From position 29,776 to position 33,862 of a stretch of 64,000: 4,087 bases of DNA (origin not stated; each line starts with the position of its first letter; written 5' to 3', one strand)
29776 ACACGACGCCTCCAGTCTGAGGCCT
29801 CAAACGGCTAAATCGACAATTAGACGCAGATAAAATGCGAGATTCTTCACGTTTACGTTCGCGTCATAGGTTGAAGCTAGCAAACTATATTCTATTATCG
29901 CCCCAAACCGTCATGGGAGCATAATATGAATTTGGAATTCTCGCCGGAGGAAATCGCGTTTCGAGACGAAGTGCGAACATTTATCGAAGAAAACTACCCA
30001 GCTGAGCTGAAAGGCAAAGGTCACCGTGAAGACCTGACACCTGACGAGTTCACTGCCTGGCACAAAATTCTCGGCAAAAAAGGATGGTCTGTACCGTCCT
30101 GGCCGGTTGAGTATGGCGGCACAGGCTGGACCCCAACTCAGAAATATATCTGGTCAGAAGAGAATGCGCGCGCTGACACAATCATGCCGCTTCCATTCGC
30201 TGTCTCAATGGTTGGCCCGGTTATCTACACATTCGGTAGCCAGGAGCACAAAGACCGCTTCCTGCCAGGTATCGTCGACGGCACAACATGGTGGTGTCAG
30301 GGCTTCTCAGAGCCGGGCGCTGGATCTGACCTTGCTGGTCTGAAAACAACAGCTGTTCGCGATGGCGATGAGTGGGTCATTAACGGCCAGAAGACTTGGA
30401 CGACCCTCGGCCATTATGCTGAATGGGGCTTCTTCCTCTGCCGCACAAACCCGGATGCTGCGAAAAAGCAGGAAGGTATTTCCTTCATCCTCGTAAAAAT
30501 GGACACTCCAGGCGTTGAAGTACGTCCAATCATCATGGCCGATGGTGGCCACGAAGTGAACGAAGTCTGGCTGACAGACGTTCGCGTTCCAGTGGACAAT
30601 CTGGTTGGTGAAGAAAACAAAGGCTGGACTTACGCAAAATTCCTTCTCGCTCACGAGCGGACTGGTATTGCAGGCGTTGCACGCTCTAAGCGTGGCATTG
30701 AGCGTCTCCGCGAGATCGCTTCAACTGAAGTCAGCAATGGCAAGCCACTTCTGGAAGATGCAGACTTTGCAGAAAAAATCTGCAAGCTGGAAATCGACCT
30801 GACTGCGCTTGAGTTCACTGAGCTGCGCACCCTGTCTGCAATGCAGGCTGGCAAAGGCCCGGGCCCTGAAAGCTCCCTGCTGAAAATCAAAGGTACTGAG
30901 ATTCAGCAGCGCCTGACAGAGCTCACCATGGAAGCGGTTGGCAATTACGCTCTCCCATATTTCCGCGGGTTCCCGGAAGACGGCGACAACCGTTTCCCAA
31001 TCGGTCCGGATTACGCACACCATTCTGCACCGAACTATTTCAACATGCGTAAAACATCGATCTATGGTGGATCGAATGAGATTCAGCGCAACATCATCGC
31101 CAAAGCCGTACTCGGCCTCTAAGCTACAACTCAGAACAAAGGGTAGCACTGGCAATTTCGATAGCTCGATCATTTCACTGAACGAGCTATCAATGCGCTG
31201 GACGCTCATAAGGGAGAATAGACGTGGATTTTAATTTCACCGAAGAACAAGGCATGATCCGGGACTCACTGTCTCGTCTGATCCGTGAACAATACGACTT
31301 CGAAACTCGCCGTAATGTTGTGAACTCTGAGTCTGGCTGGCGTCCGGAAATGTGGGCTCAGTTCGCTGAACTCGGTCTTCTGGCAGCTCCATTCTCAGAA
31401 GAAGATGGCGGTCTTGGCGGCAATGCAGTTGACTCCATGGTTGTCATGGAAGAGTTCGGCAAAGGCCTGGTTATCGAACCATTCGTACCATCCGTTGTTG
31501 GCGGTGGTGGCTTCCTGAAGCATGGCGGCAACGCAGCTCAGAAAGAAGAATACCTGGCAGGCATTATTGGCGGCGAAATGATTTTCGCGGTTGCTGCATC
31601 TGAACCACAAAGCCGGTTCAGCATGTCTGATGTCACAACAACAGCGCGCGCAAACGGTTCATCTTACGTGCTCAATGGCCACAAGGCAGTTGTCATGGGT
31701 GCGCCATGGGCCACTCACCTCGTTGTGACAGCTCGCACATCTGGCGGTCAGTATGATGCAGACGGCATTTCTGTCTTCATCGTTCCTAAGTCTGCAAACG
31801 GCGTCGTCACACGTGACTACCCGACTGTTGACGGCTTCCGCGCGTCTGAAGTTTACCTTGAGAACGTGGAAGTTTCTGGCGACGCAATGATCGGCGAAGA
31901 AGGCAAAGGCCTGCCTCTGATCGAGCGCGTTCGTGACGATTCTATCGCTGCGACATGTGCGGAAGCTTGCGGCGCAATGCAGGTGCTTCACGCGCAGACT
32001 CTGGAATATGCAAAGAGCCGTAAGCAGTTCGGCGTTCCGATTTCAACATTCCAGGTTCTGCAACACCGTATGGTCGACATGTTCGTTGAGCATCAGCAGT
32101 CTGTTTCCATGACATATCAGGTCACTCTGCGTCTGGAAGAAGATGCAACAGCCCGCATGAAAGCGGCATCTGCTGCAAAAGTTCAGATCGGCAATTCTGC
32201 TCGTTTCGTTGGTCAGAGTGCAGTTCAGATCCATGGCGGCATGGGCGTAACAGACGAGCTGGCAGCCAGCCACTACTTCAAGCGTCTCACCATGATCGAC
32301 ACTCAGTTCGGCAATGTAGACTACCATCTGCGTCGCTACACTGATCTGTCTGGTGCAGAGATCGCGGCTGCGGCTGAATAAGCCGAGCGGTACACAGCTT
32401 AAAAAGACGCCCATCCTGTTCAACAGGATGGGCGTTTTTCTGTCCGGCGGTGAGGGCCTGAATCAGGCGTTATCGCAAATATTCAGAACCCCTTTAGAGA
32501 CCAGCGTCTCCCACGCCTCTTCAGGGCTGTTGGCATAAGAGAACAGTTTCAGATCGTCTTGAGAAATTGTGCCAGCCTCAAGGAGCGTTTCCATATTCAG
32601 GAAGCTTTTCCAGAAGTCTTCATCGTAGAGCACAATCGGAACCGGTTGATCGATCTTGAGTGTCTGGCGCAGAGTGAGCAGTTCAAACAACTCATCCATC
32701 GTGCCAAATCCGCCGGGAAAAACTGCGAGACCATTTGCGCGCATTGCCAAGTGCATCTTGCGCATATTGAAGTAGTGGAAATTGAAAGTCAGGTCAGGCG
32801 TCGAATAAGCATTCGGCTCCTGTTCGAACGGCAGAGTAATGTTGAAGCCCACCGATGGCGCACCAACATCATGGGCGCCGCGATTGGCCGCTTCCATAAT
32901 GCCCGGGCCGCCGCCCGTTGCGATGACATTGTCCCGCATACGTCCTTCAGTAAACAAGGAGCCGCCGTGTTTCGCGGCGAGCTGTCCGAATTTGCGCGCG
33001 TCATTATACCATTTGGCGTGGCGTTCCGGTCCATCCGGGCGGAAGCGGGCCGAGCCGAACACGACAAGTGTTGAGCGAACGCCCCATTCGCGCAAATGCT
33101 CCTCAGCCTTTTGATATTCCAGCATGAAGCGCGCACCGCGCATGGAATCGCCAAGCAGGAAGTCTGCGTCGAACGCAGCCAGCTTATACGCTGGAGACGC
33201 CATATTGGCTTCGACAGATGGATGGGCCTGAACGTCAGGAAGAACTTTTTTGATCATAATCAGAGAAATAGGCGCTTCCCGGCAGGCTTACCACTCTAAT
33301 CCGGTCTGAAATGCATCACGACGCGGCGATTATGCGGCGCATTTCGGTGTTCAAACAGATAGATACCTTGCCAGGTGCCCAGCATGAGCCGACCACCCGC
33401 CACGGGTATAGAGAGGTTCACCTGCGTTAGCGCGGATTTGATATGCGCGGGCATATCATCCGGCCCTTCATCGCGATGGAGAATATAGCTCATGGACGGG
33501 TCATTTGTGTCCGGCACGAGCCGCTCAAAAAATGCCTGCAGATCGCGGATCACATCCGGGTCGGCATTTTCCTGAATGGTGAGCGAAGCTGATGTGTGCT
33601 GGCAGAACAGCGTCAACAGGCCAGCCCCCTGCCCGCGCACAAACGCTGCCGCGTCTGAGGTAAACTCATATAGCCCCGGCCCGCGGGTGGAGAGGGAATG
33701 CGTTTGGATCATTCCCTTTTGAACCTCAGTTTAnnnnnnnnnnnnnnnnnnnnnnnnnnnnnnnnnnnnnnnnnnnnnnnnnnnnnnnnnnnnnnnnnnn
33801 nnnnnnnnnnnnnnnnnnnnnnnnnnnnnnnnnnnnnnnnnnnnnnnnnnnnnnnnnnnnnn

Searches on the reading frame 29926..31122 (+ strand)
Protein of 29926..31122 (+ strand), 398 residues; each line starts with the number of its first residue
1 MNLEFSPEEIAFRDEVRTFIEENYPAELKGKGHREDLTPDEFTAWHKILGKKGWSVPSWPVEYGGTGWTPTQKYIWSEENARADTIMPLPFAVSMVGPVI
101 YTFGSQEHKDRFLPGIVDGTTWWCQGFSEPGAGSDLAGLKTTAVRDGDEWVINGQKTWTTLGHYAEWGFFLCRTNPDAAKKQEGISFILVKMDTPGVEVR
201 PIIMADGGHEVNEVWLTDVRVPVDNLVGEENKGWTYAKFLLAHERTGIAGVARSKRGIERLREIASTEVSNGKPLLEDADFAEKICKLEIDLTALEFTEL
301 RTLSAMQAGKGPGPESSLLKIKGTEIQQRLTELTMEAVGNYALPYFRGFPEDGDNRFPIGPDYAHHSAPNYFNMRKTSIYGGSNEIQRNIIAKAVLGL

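Call 9: search_protein_families(library=pfam, proteins=[window:29926-31122:+])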
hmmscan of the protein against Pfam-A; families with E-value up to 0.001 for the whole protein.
window:29926-31122:+ (398 aa): 3 families
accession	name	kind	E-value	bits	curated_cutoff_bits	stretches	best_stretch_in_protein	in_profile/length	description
PF00441.29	Acyl-CoA_dh_1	-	8.6e-24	84.8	22.4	1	231-396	1-150/150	Acyl-CoA dehydrogenase, C-terminal domain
PF02770.24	Acyl-CoA_dh_M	-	2.9e-22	79.1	33.3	1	124-218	1-96/97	Acyl-CoA dehydrogenase, middle domain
PF02771.21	Acyl-CoA_dh_N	-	6.7e-19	68.8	22.9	1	6-119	1-112/113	Acyl-CoA dehydrogenase, N-terminal domain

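Call 44: search_dna_similar(query=window:29926-31122:+, collection=plasmids, mode=protein, max_rows=25)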
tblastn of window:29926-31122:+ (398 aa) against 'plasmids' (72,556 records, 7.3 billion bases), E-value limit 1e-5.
Records with a match: 1951; places in all: 5221; records where one place covers at least 80% of the query: 1505.
Best place of each record, by identity: <60% 1951.
By first word of the organism name: Rhizobium 280; Sinorhizobium 143; Streptomyces 138; Ralstonia 137; Pseudosulfitobacter 124; Rhodococcus 97; Bacillus 66; Paracoccus 61; Azospirillum 44; Sulfitobacter 44; and 216 more.
By predicted mobility (MOB-suite, as given by PLSDB): non-mobilizable 1243; mobilizable 390; conjugative 318.
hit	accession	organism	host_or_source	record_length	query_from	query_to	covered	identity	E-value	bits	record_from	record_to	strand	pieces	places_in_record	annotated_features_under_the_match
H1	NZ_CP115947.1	Ralstonia solanacearum MolK2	Musa sp.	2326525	1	398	100%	58.8%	3e-146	465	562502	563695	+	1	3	record has no annotation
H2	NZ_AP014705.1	Methylobacterium aquaticum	-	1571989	1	398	100%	58.4%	8e-144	458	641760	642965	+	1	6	none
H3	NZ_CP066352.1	Bradyrhizobium japonicum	Glycine max,DNA isolated from pure ...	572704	1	398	100%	57.3%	6e-147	468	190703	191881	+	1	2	acyl-CoA dehydrogenase family protein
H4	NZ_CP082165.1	Bradyrhizobium sp. 186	Acmispon strigosus,cell culture,root ...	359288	1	398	100%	57.0%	7e-146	464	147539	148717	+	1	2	acyl-CoA dehydrogenase family protein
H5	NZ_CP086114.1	Skermanella rosea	single cell,hydrocarbon-contaminated ...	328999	1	398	100%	56.5%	1e-142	455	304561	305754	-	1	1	acyl-CoA dehydrogenase family protein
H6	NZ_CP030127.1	Indioceanicola profundi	sediment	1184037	1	398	100%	56.4%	3e-139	445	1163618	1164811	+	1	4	none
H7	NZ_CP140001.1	Novosphingobium capsulatum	-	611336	1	398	100%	56.0%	8e-139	444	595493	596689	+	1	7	acyl-CoA dehydrogenase family protein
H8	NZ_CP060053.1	Croceicoccus marinus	prokaryote,marine sediment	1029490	1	398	100%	55.4%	9e-140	447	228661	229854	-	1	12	none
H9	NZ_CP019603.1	Croceicoccus marinus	-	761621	1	398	100%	55.1%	1e-138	444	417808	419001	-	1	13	acyl-CoA dehydrogenase family protein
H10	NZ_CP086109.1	Skermanella mucosa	single cell,crude oil contaminated ...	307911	1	398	100%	55.0%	5e-139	445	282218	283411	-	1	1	acyl-CoA dehydrogenase family protein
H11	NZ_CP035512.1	Haematobacter massiliensis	single cell,human skin swab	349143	1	398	100%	54.8%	2e-129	417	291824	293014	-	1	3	acyl-CoA dehydrogenase family protein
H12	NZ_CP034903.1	Roseomonas mucosa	Homo sapiens,tissue sample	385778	1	398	100%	54.7%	8e-133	427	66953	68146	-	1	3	acyl-CoA dehydrogenase family protein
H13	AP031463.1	Roseomonas mucosa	Homo sapiens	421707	1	398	100%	54.7%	8e-133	427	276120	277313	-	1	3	pimC: pimeloyl-CoA dehydrogenase large subunit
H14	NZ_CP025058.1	Roseomonas mucosa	Homo sapiens,Clinical, healthy, human ...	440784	1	398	100%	54.7%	8e-133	427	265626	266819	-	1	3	acyl-CoA dehydrogenase family protein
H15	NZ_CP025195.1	Roseomonas mucosa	Homo sapiens,clinical, human skin, ...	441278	1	398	100%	54.7%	8e-133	427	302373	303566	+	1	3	acyl-CoA dehydrogenase family protein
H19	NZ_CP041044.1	Paracoccus sp. AK26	pure culture,Hexachlorocyclohexane ...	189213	1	398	100%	54.4%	1e-137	441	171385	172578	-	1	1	acyl-CoA dehydrogenase family protein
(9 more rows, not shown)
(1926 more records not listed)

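Call 45: get_annotated_region(hit=H19, flank=6000)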
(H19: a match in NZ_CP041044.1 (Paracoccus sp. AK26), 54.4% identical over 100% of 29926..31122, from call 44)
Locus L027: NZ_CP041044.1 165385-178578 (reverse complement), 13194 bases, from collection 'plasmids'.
description: Paracoccus sp. AK26 plasmid pAK2, complete sequence
organism: Paracoccus sp. AK26 (NCBI taxid 2589076)
taxonomy: Bacteria; Pseudomonadota; Alphaproteobacteria; Rhodobacterales; Paracoccaceae; Paracoccus; Paracoccus sp. AK26
host: -; source: pure culture,Hexachlorocyclohexane (HCH) pesticide-contaminated soil; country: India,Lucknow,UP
typing (MOB-suite, as given by PLSDB): non-mobilizable
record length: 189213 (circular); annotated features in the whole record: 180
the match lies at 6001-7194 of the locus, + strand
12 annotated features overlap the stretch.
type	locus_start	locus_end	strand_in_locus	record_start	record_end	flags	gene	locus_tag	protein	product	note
CDS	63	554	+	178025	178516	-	-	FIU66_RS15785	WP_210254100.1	TRAP transporter small permease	GO:0015740 - C4-dicarboxylate transport [Evidence IEA]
CDS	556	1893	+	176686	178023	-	-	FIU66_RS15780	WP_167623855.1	TRAP transporter large permease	GO:0008643 - carbohydrate transport [Evidence IEA]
CDS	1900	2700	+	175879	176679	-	-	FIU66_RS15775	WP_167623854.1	IclR family transcriptional regulator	GO:0006355 - regulation of DNA-templated transcription [Evidence IEA]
CDS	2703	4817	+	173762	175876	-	-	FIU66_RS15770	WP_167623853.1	3-hydroxyacyl-CoA dehydrogenase NAD-binding domain-containing protein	GO:0006631 - fatty acid metabolic process [Evidence IEA]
CDS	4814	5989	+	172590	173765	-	-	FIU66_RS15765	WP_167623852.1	acetyl-CoA C-acyltransferase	GO:0006631 - fatty acid metabolic process [Evidence IEA]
CDS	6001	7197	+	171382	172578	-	-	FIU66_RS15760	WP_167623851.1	acyl-CoA dehydrogenase family protein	-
CDS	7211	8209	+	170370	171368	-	-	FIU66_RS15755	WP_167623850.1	acyl-CoA dehydrogenase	-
CDS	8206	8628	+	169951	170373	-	-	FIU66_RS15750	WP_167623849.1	PaaI family thioesterase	-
CDS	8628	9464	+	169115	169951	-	-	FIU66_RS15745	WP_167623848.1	oxepin-CoA hydrolase, alternative type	-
CDS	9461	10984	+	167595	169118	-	-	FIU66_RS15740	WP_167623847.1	class I adenylate-forming enzyme family protein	-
CDS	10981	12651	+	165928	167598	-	-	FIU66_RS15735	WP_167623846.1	electron transfer flavoprotein-ubiquinone oxidoreductase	GO:0022900 - electron transport chain [Evidence IEA]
CDS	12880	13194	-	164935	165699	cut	-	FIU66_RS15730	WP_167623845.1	SDR family NAD(P)-dependent oxidoreductase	-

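Call 46: get_annotated_region(hit=H11, flank=6000)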
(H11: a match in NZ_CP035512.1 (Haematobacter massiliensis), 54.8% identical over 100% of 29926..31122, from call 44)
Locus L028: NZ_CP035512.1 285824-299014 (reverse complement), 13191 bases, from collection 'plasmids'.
description: Haematobacter massiliensis strain OT1 plasmid pOT1-2, complete sequence
organism: Haematobacter massiliensis (NCBI taxid 195105)
taxonomy: Bacteria; Pseudomonadota; Alphaproteobacteria; Rhodobacterales; Paracoccaceae; Haematobacter; Haematobacter massiliensis
host: -; source: single cell,human skin swab; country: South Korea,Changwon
typing (MOB-suite, as given by PLSDB): conjugative; replicon rep_cluster_565; relaxase MOBP; mating-pair formation MPF_T
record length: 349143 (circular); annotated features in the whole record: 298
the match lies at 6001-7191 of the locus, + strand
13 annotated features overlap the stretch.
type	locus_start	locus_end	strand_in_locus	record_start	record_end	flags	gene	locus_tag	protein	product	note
CDS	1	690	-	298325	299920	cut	-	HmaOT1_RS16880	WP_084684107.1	AMP-binding protein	-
CDS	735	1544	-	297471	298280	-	-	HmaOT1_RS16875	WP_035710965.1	IclR family transcriptional regulator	GO:0006355 - regulation of DNA-templated transcription [Evidence IEA]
CDS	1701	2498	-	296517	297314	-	-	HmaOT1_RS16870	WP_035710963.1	IclR family transcriptional regulator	GO:0006355 - regulation of DNA-templated transcription [Evidence IEA]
CDS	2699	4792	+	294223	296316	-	-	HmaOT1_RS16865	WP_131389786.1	3-hydroxyacyl-CoA dehydrogenase NAD-binding domain-containing protein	GO:0006631 - fatty acid metabolic process [Evidence IEA]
CDS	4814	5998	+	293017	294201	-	-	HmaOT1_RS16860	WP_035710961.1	acetyl-CoA C-acyltransferase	GO:0006631 - fatty acid metabolic process [Evidence IEA]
CDS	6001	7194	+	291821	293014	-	-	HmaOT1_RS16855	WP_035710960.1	acyl-CoA dehydrogenase family protein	-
CDS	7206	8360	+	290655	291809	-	-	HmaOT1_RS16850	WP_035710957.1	acyl-CoA dehydrogenase family protein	-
CDS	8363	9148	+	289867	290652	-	-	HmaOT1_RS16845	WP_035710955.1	oxepin-CoA hydrolase, alternative type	-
CDS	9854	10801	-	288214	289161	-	hemC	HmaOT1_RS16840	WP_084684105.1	hydroxymethylbilane synthase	GO:0006779 - porphyrin-containing compound biosynthetic process [Evidence IEA]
CDS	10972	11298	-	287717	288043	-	-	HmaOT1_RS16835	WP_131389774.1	cytochrome C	-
CDS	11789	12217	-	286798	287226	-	-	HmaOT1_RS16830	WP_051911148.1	cytochrome c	-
CDS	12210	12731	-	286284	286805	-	-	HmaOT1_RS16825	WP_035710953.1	methylamine dehydrogenase light chain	GO:0009308 - amine metabolic process [Evidence IEA]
CDS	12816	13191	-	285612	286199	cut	-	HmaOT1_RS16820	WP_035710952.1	redoxin domain-containing protein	-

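Call 47: get_annotated_region(hit=H7, flank=6000)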
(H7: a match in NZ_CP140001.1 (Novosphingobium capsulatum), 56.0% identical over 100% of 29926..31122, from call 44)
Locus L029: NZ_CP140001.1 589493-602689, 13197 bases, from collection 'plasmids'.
description: Novosphingobium capsulatum strain HAMBI_0103 plasmid unnamed01, complete sequence
organism: Novosphingobium capsulatum (NCBI taxid 13688)
taxonomy: Bacteria; Pseudomonadota; Alphaproteobacteria; Sphingomonadales; Sphingomonadaceae; Novosphingobium; Novosphingobium capsulatum
host: -; source: -; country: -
typing (MOB-suite, as given by PLSDB): non-mobilizable; replicon rep_cluster_545
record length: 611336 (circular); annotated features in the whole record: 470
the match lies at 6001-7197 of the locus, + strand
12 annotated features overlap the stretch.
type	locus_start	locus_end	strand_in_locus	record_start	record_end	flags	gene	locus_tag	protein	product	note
CDS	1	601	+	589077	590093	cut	-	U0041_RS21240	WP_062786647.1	phosphotransferase family protein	-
CDS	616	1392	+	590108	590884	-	-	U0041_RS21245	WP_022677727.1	SDR family oxidoreductase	-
CDS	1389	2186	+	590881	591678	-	-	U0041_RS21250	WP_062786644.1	SDR family NAD(P)-dependent oxidoreductase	-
CDS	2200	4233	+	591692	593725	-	-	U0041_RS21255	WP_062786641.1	3-hydroxyacyl-CoA dehydrogenase NAD-binding domain-containing protein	GO:0006631 - fatty acid metabolic process [Evidence IEA]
CDS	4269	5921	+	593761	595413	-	-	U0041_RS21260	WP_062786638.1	long-chain-fatty-acid--CoA ligase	-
CDS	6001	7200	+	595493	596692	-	-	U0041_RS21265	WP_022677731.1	acyl-CoA dehydrogenase family protein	-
CDS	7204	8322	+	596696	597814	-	-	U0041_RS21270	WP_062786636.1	acyl-CoA dehydrogenase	-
CDS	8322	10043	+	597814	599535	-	-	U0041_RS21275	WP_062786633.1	acyl-CoA dehydrogenase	-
CDS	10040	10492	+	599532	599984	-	-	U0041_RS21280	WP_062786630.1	MaoC family dehydratase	-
CDS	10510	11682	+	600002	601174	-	-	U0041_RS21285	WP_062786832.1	acetyl-CoA C-acyltransferase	GO:0006631 - fatty acid metabolic process [Evidence IEA]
CDS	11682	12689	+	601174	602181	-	-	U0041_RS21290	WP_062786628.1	NADPH:quinone oxidoreductase family protein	-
CDS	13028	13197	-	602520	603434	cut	-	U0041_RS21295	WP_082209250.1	sterol desaturase family protein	GO:0008610 - lipid biosynthetic process [Evidence IEA]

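Call 85: search_protein_families(library=ncbifam, proteins=[window:29926-31122:+], max_evalue=0.00001)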
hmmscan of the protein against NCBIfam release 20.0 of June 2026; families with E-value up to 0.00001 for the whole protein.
window:29926-31122:+ (398 aa): 16 families
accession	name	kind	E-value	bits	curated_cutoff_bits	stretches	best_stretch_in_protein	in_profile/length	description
TIGR03204.1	pimC_large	equivalog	2.8e-153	510.5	623.85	1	3-398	2-395/395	pimeloyl-CoA dehydrogenase large subunit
NF042972.1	AcrlCoAredClosAcrC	equivalog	7.9e-42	143.3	640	1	1-396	1-377/378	acryloyl-CoA reductase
NF043006.1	CyhCrbnylCoADH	equivalog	1.4e-36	126.3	650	1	58-280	53-278/380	cyclohexane-1-carbonyl-CoA dehydrogenase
NF045652.1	ProlPCPDhRedW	equivalog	1.7e-27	96.3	650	1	13-251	8-246/376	L-prolyl-[peptidyl-carrier protein] dehydrogenase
NF045552.1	GlutCoADH_Des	equivalog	3.7e-24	85.7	470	1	1-342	1-344/387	glutaryl-CoA dehydrogenase Acd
TIGR03207.1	cyc_hxne_CoA_dh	equivalog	5e-23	81.4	575.35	1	46-311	38-306/372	cyclohexanecarboxyl-CoA dehydrogenase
NF058590.1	AcCoDHFadEBacil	equivalog_domain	5.6e-23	81.3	600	1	37-309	50-323/586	acyl-CoA dehydrogenase FadE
NF008997.0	PRK12341.1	equivalog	1.7e-22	80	537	1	5-294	5-293/382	acyl-CoA dehydrogenase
NF053553.1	prodigi_MBC_PigA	equivalog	1.7e-21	76.8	500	1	1-238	1-238/381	prodigiosin MBC biosynthesis dehydrogenase PigA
NF042439.1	SulpropCoADesulf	equivalog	4.4e-18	65.2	600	1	58-298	42-290/379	3-sulfinopropanoyl-CoA desulfinase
TIGR03203.1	pimD_small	equivalog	2.5e-15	56.5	652.7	1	5-245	4-240/378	pimeloyl-CoA dehydrogenase small subunit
NF052270.1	Staph_DH_FadE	equivalog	6.6e-14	51.4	600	1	100-230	117-245/400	acyl-CoA dehydrogenase FadE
NF002885.1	PRK03354.1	equivalog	1.6e-11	43.9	540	1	103-298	99-294/378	crotonobetainyl-CoA dehydrogenase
NF007000.1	PRK09463.1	subfamily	1.1e-10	40.5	600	1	60-340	93-395/726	acyl-CoA dehydrogenase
NF009586.0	PRK13026.1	subfamily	3.3e-09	35.6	608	1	97-234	168-321/777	acyl-CoA dehydrogenase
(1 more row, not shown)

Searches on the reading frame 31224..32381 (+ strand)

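Call 9: search_protein_families(library=pfam, proteins=[window:31224-32381:+])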
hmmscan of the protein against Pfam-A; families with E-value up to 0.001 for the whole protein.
window:31224-32381:+ (385 aa): 3 families
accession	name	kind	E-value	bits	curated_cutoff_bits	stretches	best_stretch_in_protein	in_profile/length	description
PF00441.29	Acyl-CoA_dh_1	-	3.9e-23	82.7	22.4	1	229-367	3-140/150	Acyl-CoA dehydrogenase, C-terminal domain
PF02770.24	Acyl-CoA_dh_M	-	7.3e-19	68.2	33.3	1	122-215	1-97/97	Acyl-CoA dehydrogenase, middle domain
PF02771.21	Acyl-CoA_dh_N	-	2.5e-17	63.7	22.9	1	6-118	1-113/113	Acyl-CoA dehydrogenase, N-terminal domain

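Call 85: search_protein_families(library=ncbifam, proteins=[window:31224-32381:+], max_evalue=0.00001)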
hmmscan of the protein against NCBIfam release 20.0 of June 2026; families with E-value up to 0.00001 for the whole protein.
window:31224-32381:+ (385 aa): 21 families
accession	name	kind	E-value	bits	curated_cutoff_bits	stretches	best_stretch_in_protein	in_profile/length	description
TIGR03203.1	pimD_small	equivalog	8.1e-129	430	652.7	1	2-376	1-376/378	pimeloyl-CoA dehydrogenase small subunit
NF053553.1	prodigi_MBC_PigA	equivalog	3.6e-51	174.5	500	1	1-347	1-350/381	prodigiosin MBC biosynthesis dehydrogenase PigA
NF042972.1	AcrlCoAredClosAcrC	equivalog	3.8e-49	167.3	640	1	1-344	1-344/378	acryloyl-CoA reductase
NF008997.0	PRK12341.1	equivalog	1e-44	153.1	537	1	1-353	1-353/382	acyl-CoA dehydrogenase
NF045652.1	ProlPCPDhRedW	equivalog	1.4e-43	149.1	650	1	14-347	9-345/376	L-prolyl-[peptidyl-carrier protein] dehydrogenase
NF058590.1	AcCoDHFadEBacil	equivalog_domain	2.4e-36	125.4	600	1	4-350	20-384/586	acyl-CoA dehydrogenase FadE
NF002885.1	PRK03354.1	equivalog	1e-34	120.2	540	1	1-355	1-352/378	crotonobetainyl-CoA dehydrogenase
NF043006.1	CyhCrbnylCoADH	equivalog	6e-33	114.3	650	1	6-353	5-352/380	cyclohexane-1-carbonyl-CoA dehydrogenase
NF050027.1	acylCoADhIpdE2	equivalog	1.5e-32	113.4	450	2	244-371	184-305/311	acyl-CoA dehydrogenase IpdE2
NF042439.1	SulpropCoADesulf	equivalog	3.1e-31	108.5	600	1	42-347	28-341/379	3-sulfinopropanoyl-CoA desulfinase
NF045552.1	GlutCoADH_Des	equivalog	1.7e-30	106.5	470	1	1-354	1-357/387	glutaryl-CoA dehydrogenase Acd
TIGR03207.1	cyc_hxne_CoA_dh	equivalog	9e-30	103.6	575.35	1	43-319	37-315/372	cyclohexanecarboxyl-CoA dehydrogenase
NF052270.1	Staph_DH_FadE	equivalog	6e-24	84.5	600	1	98-354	117-371/400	acyl-CoA dehydrogenase FadE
TIGR03204.1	pimC_large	equivalog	2.3e-20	72.9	623.85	1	2-230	1-233/395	pimeloyl-CoA dehydrogenase large subunit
NF007000.1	PRK09463.1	subfamily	1.3e-16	60.2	600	1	7-343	46-399/726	acyl-CoA dehydrogenase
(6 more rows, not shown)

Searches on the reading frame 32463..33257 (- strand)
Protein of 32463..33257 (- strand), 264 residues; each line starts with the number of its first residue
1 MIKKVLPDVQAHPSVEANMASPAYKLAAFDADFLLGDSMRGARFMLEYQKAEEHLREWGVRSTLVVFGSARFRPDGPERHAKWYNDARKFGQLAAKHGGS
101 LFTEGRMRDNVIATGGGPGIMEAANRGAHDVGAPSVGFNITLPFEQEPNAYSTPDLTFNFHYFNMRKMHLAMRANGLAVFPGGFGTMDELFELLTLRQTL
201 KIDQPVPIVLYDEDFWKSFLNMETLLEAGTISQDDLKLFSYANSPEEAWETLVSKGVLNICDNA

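Call 9: search_protein_families(library=pfam, proteins=[window:32463-33257:-])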
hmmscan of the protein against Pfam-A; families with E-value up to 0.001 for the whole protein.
window:32463-33257:- (264 aa): 2 families
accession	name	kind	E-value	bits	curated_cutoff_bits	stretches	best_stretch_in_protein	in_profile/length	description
PF03641.19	Lysine_decarbox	-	6.7e-29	101.2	27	1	121-251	1-130/131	Possible lysine decarboxylase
PF18306.6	LDcluster4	-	5.8e-08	32.9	26.3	1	109-192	32-112/151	SLOG cluster4 family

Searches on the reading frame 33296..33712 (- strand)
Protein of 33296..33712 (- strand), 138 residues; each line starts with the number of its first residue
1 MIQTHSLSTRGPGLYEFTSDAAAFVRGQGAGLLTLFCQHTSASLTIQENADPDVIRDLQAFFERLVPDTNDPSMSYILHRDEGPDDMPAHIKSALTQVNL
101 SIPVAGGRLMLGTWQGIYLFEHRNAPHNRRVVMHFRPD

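Call 9: search_protein_families(library=pfam, proteins=[window:33296-33712:-])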
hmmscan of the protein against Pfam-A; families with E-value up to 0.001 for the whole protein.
window:33296-33712:- (138 aa): 1 family
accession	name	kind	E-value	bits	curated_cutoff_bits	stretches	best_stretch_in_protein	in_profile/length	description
PF01894.22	UPF0047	-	6.6e-37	126.7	27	1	18-134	3-116/117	Uncharacterised protein family UPF0047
